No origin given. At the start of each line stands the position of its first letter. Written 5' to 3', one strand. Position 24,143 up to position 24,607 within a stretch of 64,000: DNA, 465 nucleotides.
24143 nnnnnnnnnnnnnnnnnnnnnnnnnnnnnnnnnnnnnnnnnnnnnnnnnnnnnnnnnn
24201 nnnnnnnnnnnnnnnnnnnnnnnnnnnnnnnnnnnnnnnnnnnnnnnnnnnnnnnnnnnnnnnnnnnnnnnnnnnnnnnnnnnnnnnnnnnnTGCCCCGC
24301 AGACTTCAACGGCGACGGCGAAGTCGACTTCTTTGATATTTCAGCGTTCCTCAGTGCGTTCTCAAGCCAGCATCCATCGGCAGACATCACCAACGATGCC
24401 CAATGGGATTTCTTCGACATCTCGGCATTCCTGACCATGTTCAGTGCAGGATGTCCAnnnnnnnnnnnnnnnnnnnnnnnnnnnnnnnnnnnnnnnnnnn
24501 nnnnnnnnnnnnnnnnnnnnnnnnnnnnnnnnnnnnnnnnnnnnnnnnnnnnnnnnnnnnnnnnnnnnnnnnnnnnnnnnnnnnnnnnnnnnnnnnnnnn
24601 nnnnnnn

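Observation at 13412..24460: Three redox enzymes (di-haem peroxidase, PQQ dehydrogenase, five-haem cytochrome) carry the same docking tail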

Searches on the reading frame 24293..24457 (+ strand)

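Call 11: search_protein_families(library=pfam, proteins=[window:24293-24457:+], max_evalue=10)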
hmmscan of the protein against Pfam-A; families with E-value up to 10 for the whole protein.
seq(55 aa): 4 families
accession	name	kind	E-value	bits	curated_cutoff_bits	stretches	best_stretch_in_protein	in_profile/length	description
PF00404.24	Dockerin_1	-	0.0084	16.7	22.9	1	3-37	2-43/57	Dockerin type I domain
PF20800.2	Xp10_P7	-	0.043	14.4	27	1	12-40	3-34/73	Xanthomonas phage Xp10 Transcription regulator P7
PF00036.39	EF-hand_1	-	0.17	11.9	25.4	1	3-22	9-28/29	EF hand domain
PF13517.12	FG-GAP_3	-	0.58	11.2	26.9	1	2-14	48-60/61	FG-GAP-like repeat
